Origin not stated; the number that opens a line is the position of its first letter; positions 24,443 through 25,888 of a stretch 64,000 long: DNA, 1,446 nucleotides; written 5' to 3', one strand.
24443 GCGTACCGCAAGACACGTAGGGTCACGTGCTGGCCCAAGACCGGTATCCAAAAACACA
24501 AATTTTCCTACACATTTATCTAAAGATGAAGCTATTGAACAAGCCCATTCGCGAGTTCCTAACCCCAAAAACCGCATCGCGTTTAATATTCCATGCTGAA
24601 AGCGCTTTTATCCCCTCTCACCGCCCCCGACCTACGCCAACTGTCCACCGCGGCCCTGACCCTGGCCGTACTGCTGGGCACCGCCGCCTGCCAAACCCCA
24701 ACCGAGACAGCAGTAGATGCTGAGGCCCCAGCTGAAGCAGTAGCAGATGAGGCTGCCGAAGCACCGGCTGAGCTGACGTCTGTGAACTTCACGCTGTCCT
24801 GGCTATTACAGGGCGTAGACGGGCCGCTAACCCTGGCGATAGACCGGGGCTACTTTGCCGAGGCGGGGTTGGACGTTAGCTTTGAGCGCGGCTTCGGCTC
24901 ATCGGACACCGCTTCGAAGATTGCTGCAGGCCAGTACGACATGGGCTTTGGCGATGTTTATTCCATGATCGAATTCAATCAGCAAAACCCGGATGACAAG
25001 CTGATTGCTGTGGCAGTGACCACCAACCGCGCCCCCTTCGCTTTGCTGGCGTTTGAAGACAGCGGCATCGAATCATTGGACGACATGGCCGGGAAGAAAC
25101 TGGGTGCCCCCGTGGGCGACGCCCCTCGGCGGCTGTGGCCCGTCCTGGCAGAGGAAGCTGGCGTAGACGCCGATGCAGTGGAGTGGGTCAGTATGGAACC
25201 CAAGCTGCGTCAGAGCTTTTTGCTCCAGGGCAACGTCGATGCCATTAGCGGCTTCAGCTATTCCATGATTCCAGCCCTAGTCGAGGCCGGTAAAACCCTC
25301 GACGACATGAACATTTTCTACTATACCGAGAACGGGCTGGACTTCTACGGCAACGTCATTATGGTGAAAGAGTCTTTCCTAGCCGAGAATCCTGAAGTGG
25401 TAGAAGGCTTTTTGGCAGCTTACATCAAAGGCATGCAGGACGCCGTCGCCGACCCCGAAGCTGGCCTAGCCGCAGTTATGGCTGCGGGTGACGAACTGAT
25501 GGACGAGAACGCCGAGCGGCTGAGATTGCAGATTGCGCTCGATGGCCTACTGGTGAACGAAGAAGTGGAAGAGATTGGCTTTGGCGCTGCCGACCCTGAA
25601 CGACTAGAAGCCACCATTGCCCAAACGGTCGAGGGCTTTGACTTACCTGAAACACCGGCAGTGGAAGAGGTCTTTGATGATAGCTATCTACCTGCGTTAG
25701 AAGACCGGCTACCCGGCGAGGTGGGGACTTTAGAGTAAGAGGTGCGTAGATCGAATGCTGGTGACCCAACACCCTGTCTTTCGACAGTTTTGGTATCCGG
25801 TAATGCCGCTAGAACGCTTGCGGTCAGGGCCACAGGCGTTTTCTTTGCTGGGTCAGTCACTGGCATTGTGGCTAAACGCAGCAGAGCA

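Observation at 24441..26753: Strong-RBS 52 aa upstream ORF coupled to an orphan NMT1/THI5-type binding lipoprotein and a Rieske oxygenase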

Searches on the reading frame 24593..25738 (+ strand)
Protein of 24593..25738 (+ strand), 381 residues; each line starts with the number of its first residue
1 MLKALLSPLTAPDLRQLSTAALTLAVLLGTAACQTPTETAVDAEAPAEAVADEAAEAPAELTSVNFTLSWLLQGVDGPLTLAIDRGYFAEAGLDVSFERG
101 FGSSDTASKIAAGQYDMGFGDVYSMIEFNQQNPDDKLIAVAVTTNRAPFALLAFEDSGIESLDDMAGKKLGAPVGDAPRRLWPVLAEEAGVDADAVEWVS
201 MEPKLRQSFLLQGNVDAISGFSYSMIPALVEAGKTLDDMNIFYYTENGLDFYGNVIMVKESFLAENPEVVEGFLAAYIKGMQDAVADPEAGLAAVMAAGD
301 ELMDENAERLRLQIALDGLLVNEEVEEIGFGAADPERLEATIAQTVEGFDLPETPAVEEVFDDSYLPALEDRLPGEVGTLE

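Call 3: search_protein_families(library=pfam, proteins=[window:24593-25738:+], max_evalue=0.01)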
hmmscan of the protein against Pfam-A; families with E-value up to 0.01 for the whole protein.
window:24593-25738:+ (381 aa): 4 families
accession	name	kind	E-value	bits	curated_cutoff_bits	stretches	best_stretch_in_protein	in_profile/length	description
PF09084.16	NMT1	-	9.1e-38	130.7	20.5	1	78-290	6-215/216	NMT1/THI5 like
PF12974.12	Phosphonate-bd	-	9.7e-05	22.3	27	1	91-177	27-115/242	ABC transporter, phosphonate, periplasmic substrate-binding protein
PF13379.11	NMT1_2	-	0.00032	21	24.7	1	75-159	17-105/252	NMT1-like family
PF16868.10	NMT1_3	-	0.0016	18.5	27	1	110-235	55-181/289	NMT1-like family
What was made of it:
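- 24593..25738 (+): NMT1/THI5-family (NitT/TauT-type) substrate-binding lipoprotein, 381 aa. Pfam PF09084, E = 9e-38 (call 3).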

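Call 6: find_homologous_proteins(query=window:24593-25738:+, max_evalue=1e-10)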
Query window:24593-25738:+ (381 aa): 322 proteins with E <= 1e-10 among 8000 candidates; the best 120 are listed.
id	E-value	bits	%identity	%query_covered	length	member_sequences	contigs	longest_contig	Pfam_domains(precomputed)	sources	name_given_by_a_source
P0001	2.3e-240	815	100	100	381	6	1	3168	PF09084.17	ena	-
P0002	3.3e-206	703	85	100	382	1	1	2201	PF09084.17,PF12974.13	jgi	-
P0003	1.6e-199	681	83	100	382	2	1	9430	PF09084.17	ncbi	ncbi:MAG: ABC transporter substrate-binding protein [Cyanobacteria bacterium J06632_22]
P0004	9.7e-190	649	79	100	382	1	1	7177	PF09084.17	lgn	-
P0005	5.5e-178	610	79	92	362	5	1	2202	PF09084.17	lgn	-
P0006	1.1e-175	602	73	98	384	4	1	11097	PF13379.12,PF09084.17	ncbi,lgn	ncbi:MAG: ABC transporter substrate-binding protein [Cyanobacteria bacterium J06635_1]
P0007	2.5e-175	601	76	94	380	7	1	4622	PF13379.12,PF09084.17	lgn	-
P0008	6.9e-175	600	74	97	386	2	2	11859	PF09084.17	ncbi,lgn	ncbi:MAG: ABC transporter substrate-binding protein [Cyanobacteria bacterium P01_E01_bin.6]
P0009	8.5e-174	596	74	93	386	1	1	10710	PF09084.17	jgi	jgi:NitT/TauT family transport system substrate-binding protein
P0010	3.4e-172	591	73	94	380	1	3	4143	PF09084.17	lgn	-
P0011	4.2e-172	591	73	94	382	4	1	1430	PF13379.12,PF09084.17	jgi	jgi:NitT/TauT family transport system substrate-binding protein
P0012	1.3e-170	586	73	94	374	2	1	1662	PF13379.12,PF09084.17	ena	-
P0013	3.4e-170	584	73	94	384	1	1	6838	PF13379.12,PF09084.17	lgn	-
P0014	5.4e-168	577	70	94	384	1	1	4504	PF09084.17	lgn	-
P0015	1.9e-167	575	72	94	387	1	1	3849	PF09084.17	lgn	-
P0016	4.4e-167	574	70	98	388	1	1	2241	PF09084.17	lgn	-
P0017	6.1e-166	570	70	94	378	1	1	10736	PF13379.12,PF09084.17,PF16868.11,PF12974.13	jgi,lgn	jgi:NitT/TauT family transport system substrate-binding protein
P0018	1.3e-165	569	71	94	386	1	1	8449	PF13379.12,PF09084.17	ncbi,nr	ncbi:MAG: ABC transporter substrate-binding protein [Merismopedia sp. SIO2A8]|nr:ABC transporter sub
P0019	3.8e-165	568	69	99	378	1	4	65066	PF13379.12,PF09084.17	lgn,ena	-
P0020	1.9e-164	566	71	94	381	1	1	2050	PF13379.12,PF09084.17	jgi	jgi:NitT/TauT family transport system substrate-binding protein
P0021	5.6e-164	564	70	94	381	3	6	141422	PF13379.12,PF09084.17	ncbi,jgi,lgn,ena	jgi:NitT/TauT family transport system substrate-binding protein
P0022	1.9e-163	562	71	94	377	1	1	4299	PF13379.12,PF09084.17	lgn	-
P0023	1.5e-162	559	72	90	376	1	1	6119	PF13379.12,PF09084.17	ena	-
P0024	2.0e-162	559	67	93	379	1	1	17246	PF13379.12,PF09084.17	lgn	-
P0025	2.5e-162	559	71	95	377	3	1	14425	PF13379.12,PF09084.17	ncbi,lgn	ncbi:MAG: ABC transporter substrate-binding protein [Cyanobacteria bacterium J06642_2]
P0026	4.6e-162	558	70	95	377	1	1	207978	PF09084.17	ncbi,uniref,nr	ncbi:ABC transporter substrate-binding protein [Romeria aff. gracilis LEGE 07310]|uniref:ABC transpo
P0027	5.6e-162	557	71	91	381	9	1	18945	PF13379.12,PF09084.17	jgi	jgi:NitT/TauT family transport system substrate-binding protein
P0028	6.6e-162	557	69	94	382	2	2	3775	PF13379.12,PF09084.17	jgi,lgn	jgi:NitT/TauT family transport system substrate-binding protein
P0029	1.4e-161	556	69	94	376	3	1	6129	PF13379.12,PF09084.17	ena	-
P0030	1.5e-161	556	71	94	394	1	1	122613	PF13379.12,PF09084.17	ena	-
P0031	1.9e-161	556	70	94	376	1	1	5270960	PF13379.12,PF09084.17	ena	-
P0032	5.4e-161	554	69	94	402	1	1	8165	PF13379.12,PF09084.17,PF12974.13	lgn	-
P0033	1.3e-160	553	68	96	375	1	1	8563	PF13379.12,PF09084.17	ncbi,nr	ncbi:Tat pathway signal protein [filamentous cyanobacterium CCP5]|nr:Tat pathway signal protein [fil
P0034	2.3e-160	552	70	94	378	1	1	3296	PF13379.12,PF09084.17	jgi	jgi:NitT/TauT family transport system substrate-binding protein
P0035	2.5e-160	552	68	95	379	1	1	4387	PF09084.17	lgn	-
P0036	7.4e-160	550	68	96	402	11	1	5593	PF13379.12,PF09084.17,PF12974.13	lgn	-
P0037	1.5e-159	549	69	94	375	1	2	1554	PF13379.12,PF09084.17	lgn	-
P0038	1.8e-159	549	69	94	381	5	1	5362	PF13379.12,PF09084.17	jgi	-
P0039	2.3e-159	549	66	97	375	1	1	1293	PF13379.12,PF09084.17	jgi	jgi:NitT/TauT family transport system substrate-binding protein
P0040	4.9e-159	548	66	97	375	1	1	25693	PF13379.12,PF09084.17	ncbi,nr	ncbi:ABC transporter substrate-binding protein [Nodosilinea sp. LEGE 07088]|nr:ABC transporter subst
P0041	8.0e-159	547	67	97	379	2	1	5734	PF09084.17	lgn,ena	-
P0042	1.0e-158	547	70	92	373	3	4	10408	PF13379.12,PF09084.17,PF12974.13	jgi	jgi:NitT/TauT family transport system substrate-binding protein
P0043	2.7e-158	545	68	90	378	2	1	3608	PF13379.12,PF09084.17,PF12974.13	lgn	-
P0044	4.0e-158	545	68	97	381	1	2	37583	PF13379.12,PF09084.17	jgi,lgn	-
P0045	4.4e-158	545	69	92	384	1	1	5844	PF13379.12,PF09084.17,PF12974.13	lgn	-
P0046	8.2e-158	544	68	94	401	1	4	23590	PF09084.17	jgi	jgi:NitT/TauT family transport system substrate-binding protein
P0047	9.3e-158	543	67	92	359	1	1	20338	PF13379.12,PF09084.17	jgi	jgi:NitT/TauT family transport system substrate-binding protein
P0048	1.3e-157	543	68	92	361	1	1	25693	PF13379.12,PF09084.17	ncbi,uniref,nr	ncbi:ABC transporter substrate-binding protein [Nodosilinea sp. LEGE 07088]|uniref:ABC transporter s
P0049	2.2e-157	542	68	94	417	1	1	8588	PF09084.17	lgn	-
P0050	5.3e-157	541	68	94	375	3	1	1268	PF09084.17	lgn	-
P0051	9.5e-157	540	67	94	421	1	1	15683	PF13379.12,PF09084.17,PF12974.13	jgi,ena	jgi:NitT/TauT family transport system substrate-binding protein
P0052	3.0e-156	539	69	90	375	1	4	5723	PF09084.17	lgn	-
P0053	5.1e-156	538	67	94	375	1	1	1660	PF09084.17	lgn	-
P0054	8.3e-156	537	66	94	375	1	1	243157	PF13379.12,PF09084.17,PF12974.13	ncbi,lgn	-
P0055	1.3e-155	536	69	90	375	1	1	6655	PF09084.17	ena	-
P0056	1.3e-155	536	67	94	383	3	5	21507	PF13379.12,PF09084.17,PF12974.13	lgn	-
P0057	2.7e-155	535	66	94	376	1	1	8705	PF13379.12,PF09084.17,PF16868.11,PF12974.13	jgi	jgi:NitT/TauT family transport system substrate-binding protein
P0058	5.6e-155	534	66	94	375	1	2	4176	PF13379.12,PF09084.17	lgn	-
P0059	5.9e-155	534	67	94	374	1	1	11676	PF13379.12,PF09084.17,PF12974.13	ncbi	-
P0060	2.2e-154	532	66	94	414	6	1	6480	PF09084.17,PF12974.13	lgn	-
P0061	2.0e-153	529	65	95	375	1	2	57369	PF09084.17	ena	-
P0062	2.2e-153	529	66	94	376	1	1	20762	PF13379.12,PF09084.17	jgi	jgi:NitT/TauT family transport system substrate-binding protein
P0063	2.6e-153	529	67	92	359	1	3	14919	PF13379.12,PF09084.17,PF16868.11,PF12974.13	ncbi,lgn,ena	-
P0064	5.1e-152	525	64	94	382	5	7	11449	PF13379.12,PF09084.17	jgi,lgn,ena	jgi:NitT/TauT family transport system substrate-binding protein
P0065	1.1e-151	524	65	94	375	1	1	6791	PF09084.17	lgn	-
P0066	5.7e-151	521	68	90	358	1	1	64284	PF13379.12,PF09084.17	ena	-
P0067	3.4e-149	515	65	94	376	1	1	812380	PF13379.12,PF09084.17,PF12974.13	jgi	jgi:NitT/TauT family transport system substrate-binding protein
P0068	3.8e-148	512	62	96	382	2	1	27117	PF09084.17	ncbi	-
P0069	3.6e-147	509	68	88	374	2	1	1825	PF13379.12,PF09084.17,PF12974.13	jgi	-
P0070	6.1e-141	488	61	93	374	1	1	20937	PF13379.12,PF09084.17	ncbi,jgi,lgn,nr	ncbi:MAG: ABC transporter substrate-binding protein [Oculatellaceae cyanobacterium Prado106]|jgi:Nit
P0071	3.0e-137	476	60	94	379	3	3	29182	PF13379.12,PF09084.17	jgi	jgi:NitT/TauT family transport system substrate-binding protein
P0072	6.3e-137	475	60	92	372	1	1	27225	PF09084.17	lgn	-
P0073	3.6e-136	472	58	94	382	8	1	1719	PF09084.17,PF16868.11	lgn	-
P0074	4.8e-136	472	63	82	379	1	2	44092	PF13379.12,PF09084.17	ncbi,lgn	-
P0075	2.6e-135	470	58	94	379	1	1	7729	PF13379.12,PF09084.17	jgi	jgi:NitT/TauT family transport system substrate-binding protein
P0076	4.1e-135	469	58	94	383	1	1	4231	PF13379.12,PF09084.17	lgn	-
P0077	6.2e-135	468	62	88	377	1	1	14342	PF09084.17,PF12974.13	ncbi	-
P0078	1.4e-134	467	63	82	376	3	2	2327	PF13379.12,PF09084.17,PF16868.11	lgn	-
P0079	2.1e-134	467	69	77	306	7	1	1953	PF09084.17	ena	-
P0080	4.8e-131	456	62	84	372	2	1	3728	PF09084.17,PF12974.13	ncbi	-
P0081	7.0e-130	452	79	67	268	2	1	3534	PF09084.17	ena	-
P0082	2.3e-129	450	63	82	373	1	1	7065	PF09084.17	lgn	-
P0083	2.5e-129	450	59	86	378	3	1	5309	PF13379.12,PF09084.17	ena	-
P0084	4.4e-128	446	62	85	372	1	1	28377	PF09084.17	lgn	-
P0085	1.2e-126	441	58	89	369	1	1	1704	PF13379.12,PF09084.17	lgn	-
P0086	1.4e-126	441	62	84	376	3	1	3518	PF09084.17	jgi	jgi:NitT/TauT family transport system substrate-binding protein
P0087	2.8e-126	440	58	92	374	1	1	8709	PF13379.12,PF09084.17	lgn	-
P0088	6.7e-126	439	57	93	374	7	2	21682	PF13379.12,PF09084.17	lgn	-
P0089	4.5e-125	436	56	90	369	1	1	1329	PF13379.12,PF09084.17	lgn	-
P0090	1.8e-124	434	55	94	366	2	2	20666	PF13379.12,PF09084.17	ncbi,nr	ncbi:MAG: ABC transporter substrate-binding protein [Cyanobacteria bacterium]|nr:ABC transporter sub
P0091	4.0e-124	433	53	94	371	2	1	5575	PF13379.12,PF09084.17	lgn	-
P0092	4.1e-124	433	61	82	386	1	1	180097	PF09084.17,PF12974.13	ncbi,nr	ncbi:MAG: ABC transporter substrate-binding protein [Cyanobacteriota bacterium]|nr:ABC transporter s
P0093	3.5e-123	430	53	94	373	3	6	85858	PF13379.12,PF09084.17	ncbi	ncbi:ABC transporter substrate-binding protein [Microcoleus sp. F8-D3]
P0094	6.4e-123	429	58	81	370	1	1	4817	PF13379.12,PF09084.17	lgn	-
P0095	1.1e-122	428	54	94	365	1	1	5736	PF13379.12,PF09084.17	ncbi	-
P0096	1.2e-122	428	54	94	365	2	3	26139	PF13379.12,PF09084.17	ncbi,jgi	jgi:NitT/TauT family transport system substrate-binding protein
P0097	2.2e-122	427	53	94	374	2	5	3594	PF13379.12,PF09084.17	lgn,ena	-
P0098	2.9e-122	427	54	93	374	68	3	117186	PF13379.12,PF09084.17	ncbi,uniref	ncbi:ABC transporter substrate-binding protein [Microcoleus sp. D3_18a_C4]|uniref:ABC transporter su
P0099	4.0e-122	426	54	94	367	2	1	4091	PF09084.17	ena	-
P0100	4.1e-122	426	56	90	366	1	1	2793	PF13379.12,PF09084.17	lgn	-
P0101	8.4e-122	425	57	89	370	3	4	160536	PF13379.12,PF09084.17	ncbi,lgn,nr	ncbi:MAG: ABC transporter substrate-binding protein [Elainella sp. C42_A2020_010]|nr:ABC transporter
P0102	1.3e-121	425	55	93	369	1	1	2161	PF13379.12,PF09084.17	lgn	-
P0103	1.5e-121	424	53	94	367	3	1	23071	PF13379.12,PF09084.17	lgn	-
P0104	4.0e-121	423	53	94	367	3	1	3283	PF13379.12,PF09084.17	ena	-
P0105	4.4e-121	423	52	94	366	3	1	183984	PF13379.12,PF09084.17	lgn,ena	-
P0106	6.2e-121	422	53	94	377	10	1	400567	PF13379.12,PF09084.17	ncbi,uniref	ncbi:ABC transporter substrate-binding protein [Leptolyngbya sp. GB1-A1]|uniref:ABC transporter subs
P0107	8.7e-121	422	52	94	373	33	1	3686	PF13379.12,PF09084.17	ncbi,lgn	-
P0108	1.1e-120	421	51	94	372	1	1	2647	PF13379.12,PF09084.17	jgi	jgi:NitT/TauT family transport system substrate-binding protein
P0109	1.2e-120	421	53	93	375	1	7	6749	PF09084.17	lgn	-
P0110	1.3e-120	421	52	94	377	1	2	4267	PF13379.12,PF09084.17,PF12974.13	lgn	-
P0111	1.4e-120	421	56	82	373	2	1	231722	PF13379.12,PF09084.17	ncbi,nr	ncbi:ABC transporter substrate-binding protein [Phormidium tenue FACHB-886]|nr:ABC transporter subst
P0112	1.6e-120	421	54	93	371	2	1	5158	PF13379.12,PF09084.17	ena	-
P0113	1.7e-120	421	52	94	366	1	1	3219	PF13379.12,PF09084.17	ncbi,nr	ncbi:MAG: ABC transporter substrate-binding protein, partial [Microcoleus sp. CAN_BIN18]|nr:ABC tran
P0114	1.7e-120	421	52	94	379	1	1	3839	PF13379.12,PF09084.17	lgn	-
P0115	2.9e-120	420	57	82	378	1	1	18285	PF13379.12,PF09084.17,PF12974.13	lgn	-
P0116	4.7e-120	419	52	94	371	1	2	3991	PF13379.12,PF09084.17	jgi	jgi:NitT/TauT family transport system substrate-binding protein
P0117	9.9e-120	418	57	83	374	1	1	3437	PF09084.17,PF16868.11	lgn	-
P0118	1.1e-119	418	55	82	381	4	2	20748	PF13379.12,PF09084.17,PF12974.13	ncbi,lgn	-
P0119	1.2e-119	418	51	92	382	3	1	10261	PF13379.12,PF09084.17,PF16868.11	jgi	jgi:NitT/TauT family transport system substrate-binding protein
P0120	1.4e-119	418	52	93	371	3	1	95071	PF13379.12,PF09084.17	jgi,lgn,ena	jgi:NitT/TauT family transport system substrate-binding protein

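Call 8: find_related_loci(query=A1, collection=genome_contigs, flank=6000)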
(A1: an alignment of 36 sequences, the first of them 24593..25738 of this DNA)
Query A1 (381 aa) in genome_contigs; peptide patterns used: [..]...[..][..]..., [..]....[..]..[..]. (x = any residue, [..] = any of these).
302 stretches matched a pattern; 281 encode a relative of the query (tblastn E <= 1e-3); the best 80 are kept; 80 distinct loci.
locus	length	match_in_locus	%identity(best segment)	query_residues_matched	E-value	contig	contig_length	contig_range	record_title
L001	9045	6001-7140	87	1-381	0e+0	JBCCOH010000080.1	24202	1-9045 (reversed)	MAG: Cyanobacteria bacterium P01_D01_bin.1 k141_1538841_length_24202_cov_25.5485, whole genome shotgun sequence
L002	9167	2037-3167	84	6-380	0e+0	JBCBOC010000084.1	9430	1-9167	MAG: Cyanobacteria bacterium J06632_22 k141_98967_length_9430_cov_44.0000, whole genome shotgun sequence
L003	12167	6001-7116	74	1-372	0e+0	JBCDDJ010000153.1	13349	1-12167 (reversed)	MAG: Cyanobacteria bacterium P01_G01_bin.38 k141_1823595_length_13349_cov_51.3466, whole genome shotgun sequence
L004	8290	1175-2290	73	1-372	4e-180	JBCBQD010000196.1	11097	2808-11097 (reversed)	MAG: Cyanobacteria bacterium J06635_1 NODE_196_length_11097_cov_13.825227, whole genome shotgun sequence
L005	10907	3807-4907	74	3-372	7e-179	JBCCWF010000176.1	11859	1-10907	MAG: Cyanobacteria bacterium P01_E01_bin.6 k141_1537602_length_11859_cov_83.8635, whole genome shotgun sequence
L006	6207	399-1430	76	28-372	1e-180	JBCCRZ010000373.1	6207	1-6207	MAG: Cyanobacteria bacterium P01_D01_bin.44 k141_2265919_length_6207_cov_60.8645, whole genome shotgun sequence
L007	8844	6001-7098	71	15-372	1e-169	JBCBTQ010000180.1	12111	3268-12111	MAG: Cyanobacteria bacterium J06639_14 NODE_180_length_12111_cov_16.412166, whole genome shotgun sequence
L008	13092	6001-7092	70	15-376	2e-169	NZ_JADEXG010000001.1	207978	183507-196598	Vasconcelosia minhoensis LEGE 07310 NODE_1_length_207978_cov_28.1986, whole genome shotgun sequence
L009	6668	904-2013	69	3-372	1e-169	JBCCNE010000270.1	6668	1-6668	MAG: Cyanobacteria bacterium P01_C01_bin.70 k141_489954_length_6668_cov_151.1377, whole genome shotgun sequence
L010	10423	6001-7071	71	14-374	7e-169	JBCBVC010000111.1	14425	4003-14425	MAG: Cyanobacteria bacterium J06642_2 NODE_111_length_14425_cov_9.062517, whole genome shotgun sequence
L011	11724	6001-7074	75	15-372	8e-178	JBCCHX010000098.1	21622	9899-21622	MAG: Cyanobacteria bacterium P01_B01_bin.77 k141_1606102_length_21622_cov_23.9853, whole genome shotgun sequence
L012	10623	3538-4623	69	15-372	3e-167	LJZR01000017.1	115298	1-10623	MAG: Phormidesmis priestleyi Ana ITZX_scaf_158, whole genome shotgun sequence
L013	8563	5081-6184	68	15-381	1e-164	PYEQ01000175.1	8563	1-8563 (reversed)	Filamentous cyanobacterium CCP5 NODE_584_length_8563_cov_3.43059_ID_95628, whole genome shotgun sequence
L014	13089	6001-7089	66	2-372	4e-164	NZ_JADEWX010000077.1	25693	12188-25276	Nodosilinea sp. LEGE 07088 NODE_151_length_25693_cov_33.5351, whole genome shotgun sequence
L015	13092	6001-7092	66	9-372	3e-163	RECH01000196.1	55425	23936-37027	MAG: Leptolyngbya sp. DLM2.Bin15 NODE_474_length_55425_cov_10.2703, whole genome shotgun sequence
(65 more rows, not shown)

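Call 13: find_encoding_contigs(protein=P0098, flank=10000, max_places=2)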
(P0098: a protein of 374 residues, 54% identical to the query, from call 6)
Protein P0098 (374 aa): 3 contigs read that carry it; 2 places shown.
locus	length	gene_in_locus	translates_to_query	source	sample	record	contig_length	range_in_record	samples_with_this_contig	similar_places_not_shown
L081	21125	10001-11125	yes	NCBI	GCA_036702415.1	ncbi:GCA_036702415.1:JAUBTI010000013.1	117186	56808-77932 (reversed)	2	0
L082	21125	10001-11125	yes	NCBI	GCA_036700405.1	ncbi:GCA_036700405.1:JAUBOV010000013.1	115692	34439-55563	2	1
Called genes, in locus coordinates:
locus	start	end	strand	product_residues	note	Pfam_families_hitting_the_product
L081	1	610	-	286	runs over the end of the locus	PF00294:PfkB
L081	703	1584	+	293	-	PF00590:TP_methylase, PF23016:RsmI_C (faint)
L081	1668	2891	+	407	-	PF00534:Glycos_transf_1, PF13692:Glyco_trans_1_4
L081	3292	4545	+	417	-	PF01494:FAD_binding_3, PF13450:NAD_binding_8 (faint)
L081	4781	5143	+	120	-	PF00576:Transthyretin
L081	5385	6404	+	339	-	PF00355:Rieske, PF19298:KshA_C (weak), PF19112:VanA_C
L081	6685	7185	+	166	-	PF09349:OHCU_decarbox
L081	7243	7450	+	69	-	-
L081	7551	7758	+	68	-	-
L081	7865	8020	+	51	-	-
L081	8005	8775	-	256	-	PF00528:BPD_transp_1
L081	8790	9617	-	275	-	PF00005:ABC_tran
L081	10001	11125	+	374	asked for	PF13379:NMT1_2 (faint), PF09084:NMT1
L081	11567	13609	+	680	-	PF00395:SLH, PF04966:OprB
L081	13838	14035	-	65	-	-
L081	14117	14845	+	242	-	PF00392:GntR, PF07729:FCD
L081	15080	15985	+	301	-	PF01522:Polysacc_deac_1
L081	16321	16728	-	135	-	PF21986:AH_C, PF06094:GGACT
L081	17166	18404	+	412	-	PF04389:Peptidase_M28 (weak), PF01546:Peptidase_M20, PF07687:M20_dimer (weak)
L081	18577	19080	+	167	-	PF14280:DUF4365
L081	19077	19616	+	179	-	-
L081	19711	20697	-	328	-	PF00145:DNA_methylase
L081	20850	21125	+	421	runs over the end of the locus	PF08245:Mur_ligase_M, PF02875:Mur_ligase_C, PF27239:FOL3_C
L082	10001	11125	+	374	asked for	PF13379:NMT1_2 (faint), PF09084:NMT1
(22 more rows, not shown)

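Call 14: find_encoding_contigs(protein=P0026, flank=10000, max_places=1)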
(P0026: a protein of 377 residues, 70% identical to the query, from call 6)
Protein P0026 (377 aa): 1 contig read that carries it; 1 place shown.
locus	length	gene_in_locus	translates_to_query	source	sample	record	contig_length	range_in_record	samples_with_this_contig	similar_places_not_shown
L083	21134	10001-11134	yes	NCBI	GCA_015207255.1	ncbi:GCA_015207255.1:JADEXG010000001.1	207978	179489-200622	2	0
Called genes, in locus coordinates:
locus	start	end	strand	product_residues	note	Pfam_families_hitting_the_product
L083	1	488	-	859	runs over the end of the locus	PF11741:AMIN, PF07715:Plug, PF00593:TonB_dep_Rec_b-barrel, PF14905:OMP_b-brl_3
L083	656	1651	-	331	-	PF12833:HTH_18, PF00165:HTH_AraC (weak)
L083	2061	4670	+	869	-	PF11741:AMIN, PF07715:Plug, PF00593:TonB_dep_Rec_b-barrel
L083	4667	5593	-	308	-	PF01497:Peripla_BP_2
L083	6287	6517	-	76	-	-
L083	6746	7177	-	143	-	PF03928:HbpS-like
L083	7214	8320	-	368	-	PF09663:Amido_AtzD_TrzD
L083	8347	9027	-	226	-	PF00392:GntR, PF07729:FCD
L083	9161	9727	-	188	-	PF00156:Pribosyltran (faint)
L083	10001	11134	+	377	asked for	PF09084:NMT1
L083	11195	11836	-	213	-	PF00196:GerE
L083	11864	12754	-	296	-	PF13365:Trypsin_2, PF13180:PDZ_2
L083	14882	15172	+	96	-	-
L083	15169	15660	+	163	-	PF01850:PIN (weak)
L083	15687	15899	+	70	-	-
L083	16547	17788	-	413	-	PF13808:DDE_Tnp_1_assoc, PF01609:DDE_Tnp_1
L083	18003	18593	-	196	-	PF13240:Zn_Ribbon_1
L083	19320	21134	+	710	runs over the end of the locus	PF00009:GTP_EFTU (faint), PF00350:Dynamin_N, PF01926:MMR_HSR1 (faint), PF21808:Dynamin-like_hel_bact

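Call 15: find_encoding_contigs(protein=window:24593-25738:+, flank=10000, max_places=4)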
Protein window:24593-25738:+ (381 aa): no gene with exactly this product is on record in the collection.

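Call 20: find_encoding_contigs(protein=P0001, flank=10000, max_places=6)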
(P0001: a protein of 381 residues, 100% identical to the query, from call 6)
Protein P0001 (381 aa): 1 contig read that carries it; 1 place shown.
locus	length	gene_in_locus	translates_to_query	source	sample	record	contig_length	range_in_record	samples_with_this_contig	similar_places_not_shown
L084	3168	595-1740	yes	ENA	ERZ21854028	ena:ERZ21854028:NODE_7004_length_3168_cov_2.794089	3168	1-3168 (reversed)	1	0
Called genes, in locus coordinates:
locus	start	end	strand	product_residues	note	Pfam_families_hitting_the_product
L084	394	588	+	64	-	-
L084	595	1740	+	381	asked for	PF09084:NMT1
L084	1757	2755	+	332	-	PF00355:Rieske, PF19112:VanA_C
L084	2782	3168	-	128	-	?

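Call 22: find_encoding_contigs(protein=P0122, flank=3000, max_places=4)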
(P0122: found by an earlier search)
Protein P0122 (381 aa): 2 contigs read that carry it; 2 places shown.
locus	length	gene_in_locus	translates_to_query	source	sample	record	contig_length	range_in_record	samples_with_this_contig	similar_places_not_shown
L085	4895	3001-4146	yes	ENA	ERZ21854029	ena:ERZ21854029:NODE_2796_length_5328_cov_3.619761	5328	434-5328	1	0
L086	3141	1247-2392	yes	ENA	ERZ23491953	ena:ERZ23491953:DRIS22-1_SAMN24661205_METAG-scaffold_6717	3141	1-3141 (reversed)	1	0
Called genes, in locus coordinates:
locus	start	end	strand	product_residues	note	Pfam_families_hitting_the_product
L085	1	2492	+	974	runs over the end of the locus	?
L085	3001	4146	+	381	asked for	PF09084:NMT1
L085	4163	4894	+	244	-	?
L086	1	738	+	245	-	?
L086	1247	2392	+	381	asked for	PF09084:NMT1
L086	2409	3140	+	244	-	?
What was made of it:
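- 24441..24599 (+): 52-codon ORF, most likely not a functional gene. Gene callers did not call it on L085 or L086 (call 22).
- It was not called on L085 or L086 (call 22).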
